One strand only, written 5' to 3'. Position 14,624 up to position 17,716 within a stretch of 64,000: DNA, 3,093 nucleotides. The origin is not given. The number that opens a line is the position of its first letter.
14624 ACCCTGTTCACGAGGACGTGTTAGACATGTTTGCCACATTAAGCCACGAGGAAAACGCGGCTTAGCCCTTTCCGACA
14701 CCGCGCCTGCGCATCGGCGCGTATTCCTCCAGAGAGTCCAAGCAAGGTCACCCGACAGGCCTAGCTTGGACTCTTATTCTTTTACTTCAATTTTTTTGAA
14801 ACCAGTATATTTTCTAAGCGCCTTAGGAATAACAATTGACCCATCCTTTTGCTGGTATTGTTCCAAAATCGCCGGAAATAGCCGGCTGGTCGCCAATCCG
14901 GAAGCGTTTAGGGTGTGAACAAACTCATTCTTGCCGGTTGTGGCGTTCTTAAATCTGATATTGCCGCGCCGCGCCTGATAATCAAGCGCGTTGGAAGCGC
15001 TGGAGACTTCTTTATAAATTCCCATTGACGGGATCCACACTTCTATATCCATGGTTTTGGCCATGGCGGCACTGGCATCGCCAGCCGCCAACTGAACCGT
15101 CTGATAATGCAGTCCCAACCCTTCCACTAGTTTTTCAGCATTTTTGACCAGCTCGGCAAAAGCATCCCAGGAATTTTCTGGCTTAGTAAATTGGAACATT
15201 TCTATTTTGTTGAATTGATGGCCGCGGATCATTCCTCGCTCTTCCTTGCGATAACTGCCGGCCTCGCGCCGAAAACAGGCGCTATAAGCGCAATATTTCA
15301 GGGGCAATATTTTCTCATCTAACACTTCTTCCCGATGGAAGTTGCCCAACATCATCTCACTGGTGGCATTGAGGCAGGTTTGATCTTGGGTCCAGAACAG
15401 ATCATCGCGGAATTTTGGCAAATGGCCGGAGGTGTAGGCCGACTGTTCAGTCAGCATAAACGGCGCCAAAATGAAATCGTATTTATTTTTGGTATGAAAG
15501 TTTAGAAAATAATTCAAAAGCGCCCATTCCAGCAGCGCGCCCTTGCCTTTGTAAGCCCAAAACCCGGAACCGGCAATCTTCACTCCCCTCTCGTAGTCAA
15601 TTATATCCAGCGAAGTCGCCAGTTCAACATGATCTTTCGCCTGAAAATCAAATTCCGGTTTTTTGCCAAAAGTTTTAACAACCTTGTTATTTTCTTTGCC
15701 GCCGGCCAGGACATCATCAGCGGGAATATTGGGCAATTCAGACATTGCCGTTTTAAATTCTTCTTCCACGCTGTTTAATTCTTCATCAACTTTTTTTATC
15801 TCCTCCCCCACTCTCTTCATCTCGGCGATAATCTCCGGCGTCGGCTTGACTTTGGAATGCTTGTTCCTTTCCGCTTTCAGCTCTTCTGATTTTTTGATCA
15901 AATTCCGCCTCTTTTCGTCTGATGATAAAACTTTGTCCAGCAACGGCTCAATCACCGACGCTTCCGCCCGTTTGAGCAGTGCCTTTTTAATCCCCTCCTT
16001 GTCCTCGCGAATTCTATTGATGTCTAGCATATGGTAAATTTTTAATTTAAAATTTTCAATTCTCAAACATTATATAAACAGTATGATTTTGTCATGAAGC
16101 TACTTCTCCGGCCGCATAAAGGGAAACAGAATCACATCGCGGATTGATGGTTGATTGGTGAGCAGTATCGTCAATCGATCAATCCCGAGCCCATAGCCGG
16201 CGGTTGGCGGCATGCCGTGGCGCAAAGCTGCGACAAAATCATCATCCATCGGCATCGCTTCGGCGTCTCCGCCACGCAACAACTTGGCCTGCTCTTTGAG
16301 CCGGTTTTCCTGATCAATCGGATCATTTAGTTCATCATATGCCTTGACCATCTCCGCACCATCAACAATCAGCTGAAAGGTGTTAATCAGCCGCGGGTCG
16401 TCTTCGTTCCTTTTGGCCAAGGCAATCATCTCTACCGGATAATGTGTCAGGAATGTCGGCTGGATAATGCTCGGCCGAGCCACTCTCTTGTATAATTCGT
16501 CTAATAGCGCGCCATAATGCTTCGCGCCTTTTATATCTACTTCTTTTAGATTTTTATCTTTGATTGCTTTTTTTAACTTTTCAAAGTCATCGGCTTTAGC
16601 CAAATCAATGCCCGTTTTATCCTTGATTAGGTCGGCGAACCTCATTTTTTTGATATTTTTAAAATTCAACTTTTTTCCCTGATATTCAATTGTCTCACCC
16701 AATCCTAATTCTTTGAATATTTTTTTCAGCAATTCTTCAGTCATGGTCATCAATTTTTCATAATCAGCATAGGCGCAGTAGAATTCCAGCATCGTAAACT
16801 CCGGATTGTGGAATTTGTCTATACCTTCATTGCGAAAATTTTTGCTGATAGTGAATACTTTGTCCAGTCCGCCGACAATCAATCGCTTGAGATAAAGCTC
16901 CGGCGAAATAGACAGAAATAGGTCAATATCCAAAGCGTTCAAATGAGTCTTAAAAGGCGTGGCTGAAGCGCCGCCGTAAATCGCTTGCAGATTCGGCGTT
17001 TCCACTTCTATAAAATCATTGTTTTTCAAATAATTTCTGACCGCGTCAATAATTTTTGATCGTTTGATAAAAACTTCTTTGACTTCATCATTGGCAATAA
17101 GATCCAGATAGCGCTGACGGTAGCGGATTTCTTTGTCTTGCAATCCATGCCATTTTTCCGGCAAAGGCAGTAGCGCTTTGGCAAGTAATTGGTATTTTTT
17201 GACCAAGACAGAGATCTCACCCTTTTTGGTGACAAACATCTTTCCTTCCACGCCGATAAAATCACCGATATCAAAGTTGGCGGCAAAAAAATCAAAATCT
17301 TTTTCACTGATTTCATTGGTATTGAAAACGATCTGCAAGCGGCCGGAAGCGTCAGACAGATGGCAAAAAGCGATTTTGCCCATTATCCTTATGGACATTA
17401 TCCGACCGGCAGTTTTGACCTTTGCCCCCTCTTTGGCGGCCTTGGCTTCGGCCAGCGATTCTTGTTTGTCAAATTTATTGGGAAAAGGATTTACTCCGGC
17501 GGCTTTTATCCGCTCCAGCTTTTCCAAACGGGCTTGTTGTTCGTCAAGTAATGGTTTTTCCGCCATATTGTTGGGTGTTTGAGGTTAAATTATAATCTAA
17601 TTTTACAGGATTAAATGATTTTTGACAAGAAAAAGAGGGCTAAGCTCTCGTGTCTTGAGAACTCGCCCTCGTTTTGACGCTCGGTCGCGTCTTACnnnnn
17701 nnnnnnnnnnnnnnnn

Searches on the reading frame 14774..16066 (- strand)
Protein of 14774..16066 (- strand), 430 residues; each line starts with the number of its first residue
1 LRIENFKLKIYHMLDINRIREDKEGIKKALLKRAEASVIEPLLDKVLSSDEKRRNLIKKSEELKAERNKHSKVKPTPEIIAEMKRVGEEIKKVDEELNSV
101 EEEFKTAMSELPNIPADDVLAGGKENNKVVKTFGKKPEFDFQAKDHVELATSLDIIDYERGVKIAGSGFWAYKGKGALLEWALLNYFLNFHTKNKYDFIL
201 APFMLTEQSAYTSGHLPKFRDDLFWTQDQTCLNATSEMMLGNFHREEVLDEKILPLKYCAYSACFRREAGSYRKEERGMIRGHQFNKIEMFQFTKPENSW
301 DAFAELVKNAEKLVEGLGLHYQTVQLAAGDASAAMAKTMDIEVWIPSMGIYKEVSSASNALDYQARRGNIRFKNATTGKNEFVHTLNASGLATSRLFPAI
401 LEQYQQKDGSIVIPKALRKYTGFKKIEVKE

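Call 52: search_protein_families(library=pfam, proteins=[window:14774-16066:-], max_evalue=0.00001)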
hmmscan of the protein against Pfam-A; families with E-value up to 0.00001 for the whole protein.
window:14774-16066:- (430 aa): 2 families
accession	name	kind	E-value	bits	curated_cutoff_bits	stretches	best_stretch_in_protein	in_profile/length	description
PF00587.30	tRNA-synt_2b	-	2.1e-36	126.1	29.3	1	227-404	8-179/179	tRNA synthetase class II core domain (G, H, P, S and T)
PF02403.27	Seryl_tRNA_N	-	1.3e-19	70.9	28.2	1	13-115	1-108/108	Seryl-tRNA synthetase N-terminal domain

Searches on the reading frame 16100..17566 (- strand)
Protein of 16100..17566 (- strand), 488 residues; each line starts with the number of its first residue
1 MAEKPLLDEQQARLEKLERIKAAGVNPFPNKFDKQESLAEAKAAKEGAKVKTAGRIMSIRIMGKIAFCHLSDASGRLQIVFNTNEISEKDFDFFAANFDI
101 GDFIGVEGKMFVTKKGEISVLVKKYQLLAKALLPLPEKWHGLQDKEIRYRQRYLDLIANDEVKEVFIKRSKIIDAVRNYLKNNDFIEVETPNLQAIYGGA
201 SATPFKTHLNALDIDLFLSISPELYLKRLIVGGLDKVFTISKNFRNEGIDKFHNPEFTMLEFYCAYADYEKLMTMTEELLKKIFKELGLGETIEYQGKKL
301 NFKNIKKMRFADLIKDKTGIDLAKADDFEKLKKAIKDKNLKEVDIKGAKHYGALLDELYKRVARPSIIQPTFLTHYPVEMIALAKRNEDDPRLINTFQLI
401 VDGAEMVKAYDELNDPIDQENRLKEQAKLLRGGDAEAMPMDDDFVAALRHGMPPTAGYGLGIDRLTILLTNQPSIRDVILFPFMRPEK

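Call 52: search_protein_families(library=pfam, proteins=[window:16100-17566:-], max_evalue=0.00001)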
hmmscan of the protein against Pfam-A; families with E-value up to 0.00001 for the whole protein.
window:16100-17566:- (488 aa): 2 families
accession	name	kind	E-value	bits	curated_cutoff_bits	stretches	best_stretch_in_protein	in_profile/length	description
PF00152.25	tRNA-synt_2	-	3.5e-86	289.5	25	1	144-484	1-307/308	tRNA synthetases class II (D, K and N)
PF01336.31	tRNA_anti-codon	-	5.7e-17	61.9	27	1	50-128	1-75/75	OB-fold nucleic acid binding domain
